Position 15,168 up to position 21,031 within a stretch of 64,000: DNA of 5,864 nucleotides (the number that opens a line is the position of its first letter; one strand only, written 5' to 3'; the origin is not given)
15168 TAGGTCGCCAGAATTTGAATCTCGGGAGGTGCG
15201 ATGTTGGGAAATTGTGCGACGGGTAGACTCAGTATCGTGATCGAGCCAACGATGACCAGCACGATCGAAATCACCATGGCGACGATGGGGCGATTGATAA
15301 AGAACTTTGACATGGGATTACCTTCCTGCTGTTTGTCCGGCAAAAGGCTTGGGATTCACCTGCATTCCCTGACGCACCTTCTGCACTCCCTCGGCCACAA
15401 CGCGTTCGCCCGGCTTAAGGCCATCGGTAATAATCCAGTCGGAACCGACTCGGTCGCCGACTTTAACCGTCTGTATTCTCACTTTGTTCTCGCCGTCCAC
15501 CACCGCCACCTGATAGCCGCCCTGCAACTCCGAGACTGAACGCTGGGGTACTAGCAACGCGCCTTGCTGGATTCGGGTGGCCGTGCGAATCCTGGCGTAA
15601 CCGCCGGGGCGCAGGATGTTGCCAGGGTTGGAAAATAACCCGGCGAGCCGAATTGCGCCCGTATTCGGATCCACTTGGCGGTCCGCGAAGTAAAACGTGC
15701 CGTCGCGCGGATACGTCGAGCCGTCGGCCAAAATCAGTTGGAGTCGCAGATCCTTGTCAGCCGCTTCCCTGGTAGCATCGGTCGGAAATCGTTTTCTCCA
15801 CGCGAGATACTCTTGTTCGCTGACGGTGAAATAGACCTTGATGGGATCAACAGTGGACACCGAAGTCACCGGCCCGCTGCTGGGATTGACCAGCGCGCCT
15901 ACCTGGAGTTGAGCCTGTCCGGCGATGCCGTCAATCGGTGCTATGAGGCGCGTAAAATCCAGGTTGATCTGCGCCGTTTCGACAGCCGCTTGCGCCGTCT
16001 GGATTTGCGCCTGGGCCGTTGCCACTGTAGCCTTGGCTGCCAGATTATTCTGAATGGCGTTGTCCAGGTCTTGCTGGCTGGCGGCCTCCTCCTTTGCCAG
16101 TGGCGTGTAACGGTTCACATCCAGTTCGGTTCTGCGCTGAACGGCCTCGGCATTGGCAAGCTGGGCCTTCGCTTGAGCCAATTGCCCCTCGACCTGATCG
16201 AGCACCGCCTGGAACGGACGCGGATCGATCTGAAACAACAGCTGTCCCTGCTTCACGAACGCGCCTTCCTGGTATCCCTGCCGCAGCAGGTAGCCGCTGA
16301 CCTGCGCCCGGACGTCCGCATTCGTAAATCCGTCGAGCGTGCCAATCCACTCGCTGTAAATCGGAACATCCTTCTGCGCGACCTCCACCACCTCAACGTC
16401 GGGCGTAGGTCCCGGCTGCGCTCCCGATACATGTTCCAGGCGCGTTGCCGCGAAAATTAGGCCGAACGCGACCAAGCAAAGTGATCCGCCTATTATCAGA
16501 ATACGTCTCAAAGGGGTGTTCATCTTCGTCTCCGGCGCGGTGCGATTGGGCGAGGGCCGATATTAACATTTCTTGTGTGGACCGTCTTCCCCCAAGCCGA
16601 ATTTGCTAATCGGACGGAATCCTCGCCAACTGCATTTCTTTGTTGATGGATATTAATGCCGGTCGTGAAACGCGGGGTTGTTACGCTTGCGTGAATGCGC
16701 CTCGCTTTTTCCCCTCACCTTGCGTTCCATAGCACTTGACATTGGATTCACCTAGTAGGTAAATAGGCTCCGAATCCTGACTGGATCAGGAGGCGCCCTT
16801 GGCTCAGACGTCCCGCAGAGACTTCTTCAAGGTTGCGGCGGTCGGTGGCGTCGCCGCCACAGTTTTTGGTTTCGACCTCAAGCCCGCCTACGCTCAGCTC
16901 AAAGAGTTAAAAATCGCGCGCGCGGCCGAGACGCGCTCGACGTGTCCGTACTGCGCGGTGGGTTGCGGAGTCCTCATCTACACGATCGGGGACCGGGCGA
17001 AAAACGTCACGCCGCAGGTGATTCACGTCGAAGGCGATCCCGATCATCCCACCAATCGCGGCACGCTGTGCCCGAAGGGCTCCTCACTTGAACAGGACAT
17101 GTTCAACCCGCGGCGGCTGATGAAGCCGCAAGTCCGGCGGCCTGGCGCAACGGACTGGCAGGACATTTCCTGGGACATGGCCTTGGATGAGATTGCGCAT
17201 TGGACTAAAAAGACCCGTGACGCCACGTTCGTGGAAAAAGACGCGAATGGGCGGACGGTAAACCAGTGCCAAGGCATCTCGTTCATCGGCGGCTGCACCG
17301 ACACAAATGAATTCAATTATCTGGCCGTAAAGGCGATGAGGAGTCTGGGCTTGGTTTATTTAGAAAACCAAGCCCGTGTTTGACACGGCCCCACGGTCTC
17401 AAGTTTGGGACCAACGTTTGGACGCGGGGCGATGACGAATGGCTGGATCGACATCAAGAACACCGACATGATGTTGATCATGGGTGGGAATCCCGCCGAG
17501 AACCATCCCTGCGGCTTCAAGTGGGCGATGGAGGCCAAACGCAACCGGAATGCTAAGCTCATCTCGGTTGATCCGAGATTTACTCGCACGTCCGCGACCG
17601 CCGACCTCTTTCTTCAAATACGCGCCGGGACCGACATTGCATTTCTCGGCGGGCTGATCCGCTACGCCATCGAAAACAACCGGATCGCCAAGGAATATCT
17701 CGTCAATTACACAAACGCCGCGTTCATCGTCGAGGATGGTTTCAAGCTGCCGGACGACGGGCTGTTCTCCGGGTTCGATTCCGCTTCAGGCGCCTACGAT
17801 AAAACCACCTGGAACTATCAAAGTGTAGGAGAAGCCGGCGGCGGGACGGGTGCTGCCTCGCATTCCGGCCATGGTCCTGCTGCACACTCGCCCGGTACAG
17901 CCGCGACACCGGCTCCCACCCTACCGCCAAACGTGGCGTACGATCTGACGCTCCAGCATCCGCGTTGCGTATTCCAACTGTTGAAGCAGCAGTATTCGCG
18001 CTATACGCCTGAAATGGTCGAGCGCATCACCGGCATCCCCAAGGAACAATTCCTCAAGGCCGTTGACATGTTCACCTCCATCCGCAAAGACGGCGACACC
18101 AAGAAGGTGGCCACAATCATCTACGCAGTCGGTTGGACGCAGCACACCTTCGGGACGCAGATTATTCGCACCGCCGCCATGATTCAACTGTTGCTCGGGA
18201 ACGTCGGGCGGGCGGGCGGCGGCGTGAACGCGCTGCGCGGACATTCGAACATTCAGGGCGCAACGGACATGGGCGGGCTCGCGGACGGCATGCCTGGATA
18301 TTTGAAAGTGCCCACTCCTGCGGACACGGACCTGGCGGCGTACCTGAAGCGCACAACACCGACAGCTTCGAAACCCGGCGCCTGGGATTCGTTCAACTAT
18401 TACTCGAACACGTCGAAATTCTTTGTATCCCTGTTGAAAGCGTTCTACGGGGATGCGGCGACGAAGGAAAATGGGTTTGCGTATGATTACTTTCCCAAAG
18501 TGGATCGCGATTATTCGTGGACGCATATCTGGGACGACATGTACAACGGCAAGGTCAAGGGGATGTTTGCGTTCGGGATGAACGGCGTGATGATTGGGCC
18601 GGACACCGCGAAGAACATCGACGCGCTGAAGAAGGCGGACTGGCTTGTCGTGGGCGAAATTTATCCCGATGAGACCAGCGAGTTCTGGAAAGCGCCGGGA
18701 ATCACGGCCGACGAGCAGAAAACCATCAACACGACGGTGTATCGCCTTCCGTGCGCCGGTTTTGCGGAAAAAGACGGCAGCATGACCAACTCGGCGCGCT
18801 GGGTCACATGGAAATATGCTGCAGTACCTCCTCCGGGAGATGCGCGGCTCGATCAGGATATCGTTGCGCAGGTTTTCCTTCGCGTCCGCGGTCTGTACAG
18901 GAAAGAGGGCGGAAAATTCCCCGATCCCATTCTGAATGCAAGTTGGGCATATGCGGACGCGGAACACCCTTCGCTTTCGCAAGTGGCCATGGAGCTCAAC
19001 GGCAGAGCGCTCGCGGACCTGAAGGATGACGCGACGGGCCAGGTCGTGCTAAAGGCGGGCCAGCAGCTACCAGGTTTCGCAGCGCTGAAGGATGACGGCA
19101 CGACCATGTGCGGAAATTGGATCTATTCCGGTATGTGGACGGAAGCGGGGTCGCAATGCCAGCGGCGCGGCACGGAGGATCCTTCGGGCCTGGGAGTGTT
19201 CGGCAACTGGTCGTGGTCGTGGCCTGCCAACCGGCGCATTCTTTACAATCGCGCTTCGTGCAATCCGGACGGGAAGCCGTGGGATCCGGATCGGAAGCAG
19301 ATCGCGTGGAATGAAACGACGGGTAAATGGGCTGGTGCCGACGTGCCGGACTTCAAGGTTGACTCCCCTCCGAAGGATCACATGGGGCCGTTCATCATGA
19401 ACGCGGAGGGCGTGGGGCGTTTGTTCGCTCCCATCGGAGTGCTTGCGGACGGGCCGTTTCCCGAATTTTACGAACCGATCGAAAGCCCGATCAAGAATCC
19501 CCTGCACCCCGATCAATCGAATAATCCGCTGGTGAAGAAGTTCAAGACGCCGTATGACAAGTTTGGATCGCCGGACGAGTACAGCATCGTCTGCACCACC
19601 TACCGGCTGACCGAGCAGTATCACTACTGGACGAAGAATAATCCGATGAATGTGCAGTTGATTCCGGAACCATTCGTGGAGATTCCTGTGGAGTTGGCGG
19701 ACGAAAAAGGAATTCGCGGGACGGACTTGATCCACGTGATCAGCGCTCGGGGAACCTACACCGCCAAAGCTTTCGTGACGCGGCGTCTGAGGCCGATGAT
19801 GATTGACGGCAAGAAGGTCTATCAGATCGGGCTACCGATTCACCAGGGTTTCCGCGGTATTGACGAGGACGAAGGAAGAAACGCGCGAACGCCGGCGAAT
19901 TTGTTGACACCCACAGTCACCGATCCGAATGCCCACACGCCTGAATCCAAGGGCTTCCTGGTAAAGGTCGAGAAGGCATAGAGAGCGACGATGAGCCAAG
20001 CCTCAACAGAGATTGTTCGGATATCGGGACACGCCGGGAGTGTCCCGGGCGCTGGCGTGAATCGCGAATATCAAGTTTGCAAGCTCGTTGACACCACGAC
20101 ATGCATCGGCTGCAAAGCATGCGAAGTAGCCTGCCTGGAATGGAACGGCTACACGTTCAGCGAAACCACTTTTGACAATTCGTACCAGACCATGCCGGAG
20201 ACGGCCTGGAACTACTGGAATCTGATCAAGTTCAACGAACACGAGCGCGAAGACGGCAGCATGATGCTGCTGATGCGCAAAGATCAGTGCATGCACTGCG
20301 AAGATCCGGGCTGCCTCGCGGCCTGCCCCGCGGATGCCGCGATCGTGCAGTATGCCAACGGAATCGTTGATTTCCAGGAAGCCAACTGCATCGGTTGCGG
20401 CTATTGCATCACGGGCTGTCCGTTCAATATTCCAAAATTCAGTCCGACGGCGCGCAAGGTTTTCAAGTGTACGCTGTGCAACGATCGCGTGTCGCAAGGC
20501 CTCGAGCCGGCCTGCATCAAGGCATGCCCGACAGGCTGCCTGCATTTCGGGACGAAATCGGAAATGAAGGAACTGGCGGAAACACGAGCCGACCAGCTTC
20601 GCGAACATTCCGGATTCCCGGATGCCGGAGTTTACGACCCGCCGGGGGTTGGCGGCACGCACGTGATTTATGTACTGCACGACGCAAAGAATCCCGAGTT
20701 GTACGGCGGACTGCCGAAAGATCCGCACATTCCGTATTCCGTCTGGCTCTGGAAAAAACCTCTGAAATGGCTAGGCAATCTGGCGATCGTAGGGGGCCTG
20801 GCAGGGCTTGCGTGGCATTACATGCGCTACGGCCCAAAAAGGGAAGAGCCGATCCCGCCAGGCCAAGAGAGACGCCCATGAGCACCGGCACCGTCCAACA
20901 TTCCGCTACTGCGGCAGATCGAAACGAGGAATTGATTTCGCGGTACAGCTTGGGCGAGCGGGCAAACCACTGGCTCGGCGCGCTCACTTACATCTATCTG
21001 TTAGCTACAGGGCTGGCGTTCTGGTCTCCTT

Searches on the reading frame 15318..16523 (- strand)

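Call 30: search_protein_families(library=pfam, proteins=[window:15318-16523:-], max_evalue=0.0001)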
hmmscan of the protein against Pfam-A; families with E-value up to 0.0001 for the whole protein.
window:15318-16523:- (401 aa): 2 families
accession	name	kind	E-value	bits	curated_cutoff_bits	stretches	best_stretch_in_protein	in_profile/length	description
PF13437.12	HlyD_3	-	1.6e-06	29.2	22.2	0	71-122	2-49/106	HlyD family secretion protein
PF16576.10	HlyD_D23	-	2.8e-06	27.2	30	0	150-309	75-213/214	Barrel-sandwich domain of CusB or HlyD membrane-fusion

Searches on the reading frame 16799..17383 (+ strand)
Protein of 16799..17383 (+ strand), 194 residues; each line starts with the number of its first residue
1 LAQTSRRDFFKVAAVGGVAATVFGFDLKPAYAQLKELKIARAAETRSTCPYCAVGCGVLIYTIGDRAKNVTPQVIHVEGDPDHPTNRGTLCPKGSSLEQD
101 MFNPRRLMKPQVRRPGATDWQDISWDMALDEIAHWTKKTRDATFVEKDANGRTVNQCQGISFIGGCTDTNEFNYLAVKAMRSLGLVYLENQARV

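Call 30: search_protein_families(library=pfam, proteins=[window:16799-17383:+], max_evalue=0.0001)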
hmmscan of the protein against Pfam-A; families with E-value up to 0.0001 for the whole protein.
window:16799-17383:+ (194 aa): 1 family
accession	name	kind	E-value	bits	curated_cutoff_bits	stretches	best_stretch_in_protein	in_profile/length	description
PF04879.21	Molybdop_Fe4S4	-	1.6e-17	63.6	22.7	1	44-99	3-51/55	Molybdopterin oxidoreductase Fe4S4 domain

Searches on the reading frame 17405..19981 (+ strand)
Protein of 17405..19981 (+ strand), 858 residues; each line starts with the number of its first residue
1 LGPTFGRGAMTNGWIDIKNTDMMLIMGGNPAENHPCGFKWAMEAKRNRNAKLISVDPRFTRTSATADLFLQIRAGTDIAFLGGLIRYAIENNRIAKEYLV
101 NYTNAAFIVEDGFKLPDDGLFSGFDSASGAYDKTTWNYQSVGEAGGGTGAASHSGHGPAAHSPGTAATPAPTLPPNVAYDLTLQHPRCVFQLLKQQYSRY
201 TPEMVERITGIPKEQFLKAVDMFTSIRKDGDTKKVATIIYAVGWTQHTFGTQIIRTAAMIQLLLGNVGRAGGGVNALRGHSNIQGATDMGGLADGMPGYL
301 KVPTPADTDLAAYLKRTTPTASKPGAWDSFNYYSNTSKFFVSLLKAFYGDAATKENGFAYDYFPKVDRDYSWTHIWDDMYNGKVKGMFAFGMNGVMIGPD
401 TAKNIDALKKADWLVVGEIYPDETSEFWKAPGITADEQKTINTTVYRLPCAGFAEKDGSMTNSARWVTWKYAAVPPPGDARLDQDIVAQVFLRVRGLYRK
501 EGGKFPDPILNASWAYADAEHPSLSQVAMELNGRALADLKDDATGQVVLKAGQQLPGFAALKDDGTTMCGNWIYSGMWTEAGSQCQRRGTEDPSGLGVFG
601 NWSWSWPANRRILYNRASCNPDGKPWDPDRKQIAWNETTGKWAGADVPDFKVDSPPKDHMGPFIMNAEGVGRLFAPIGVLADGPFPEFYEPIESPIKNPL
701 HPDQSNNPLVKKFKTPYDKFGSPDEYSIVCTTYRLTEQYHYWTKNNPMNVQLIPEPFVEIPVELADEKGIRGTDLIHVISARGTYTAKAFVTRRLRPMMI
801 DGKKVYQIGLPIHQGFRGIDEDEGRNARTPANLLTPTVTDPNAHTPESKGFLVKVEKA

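Call 30: search_protein_families(library=pfam, proteins=[window:17405-19981:+], max_evalue=0.0001)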
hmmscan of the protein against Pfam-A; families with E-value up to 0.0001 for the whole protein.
window:17405-19981:+ (858 aa): 2 families
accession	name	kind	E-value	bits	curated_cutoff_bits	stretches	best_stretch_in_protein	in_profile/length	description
PF00384.28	Molybdopterin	-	9.8e-25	87.7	24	1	10-425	98-301/353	Molybdopterin oxidoreductase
PF01568.27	Molydop_binding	-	7.9e-14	52.1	26.8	1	730-851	3-109/110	Molydopterin dinucleotide binding domain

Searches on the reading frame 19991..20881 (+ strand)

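Call 30: search_protein_families(library=pfam, proteins=[window:19991-20881:+], max_evalue=0.0001)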
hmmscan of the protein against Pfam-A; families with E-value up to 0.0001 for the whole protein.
window:19991-20881:+ (296 aa): 9 families
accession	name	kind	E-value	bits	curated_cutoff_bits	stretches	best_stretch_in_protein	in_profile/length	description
PF13247.11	Fer4_11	-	8.8e-24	84.1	26.2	1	94-188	4-99/100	4Fe-4S dicluster domain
PF12838.12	Fer4_7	-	7.8e-17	61.9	27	1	37-116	1-52/52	4Fe-4S dicluster domain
PF13187.11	Fer4_9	-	1.4e-11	44.7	27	1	38-116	2-51/52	4Fe-4S dicluster domain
PF09163.16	Form-deh_trans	-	2.4e-10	40.5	22.1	1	247-287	1-41/44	Formate dehydrogenase N, transmembrane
PF12837.12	Fer4_6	-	6.1e-10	39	25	1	125-147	1-23/24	4Fe-4S binding domain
PF12797.12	Fer4_2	-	3.5e-09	36.5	24.5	0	130-145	7-22/22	4Fe-4S binding domain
PF13237.11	Fer4_10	-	6.4e-08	32.8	25.5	1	97-144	6-53/53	4Fe-4S dicluster domain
PF14697.11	Fer4_21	-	1.5e-07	31.8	35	1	96-145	4-53/59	4Fe-4S dicluster domain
PF00037.32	Fer4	-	2e-05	24.6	21.1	0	130-147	5-22/24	4Fe-4S binding domain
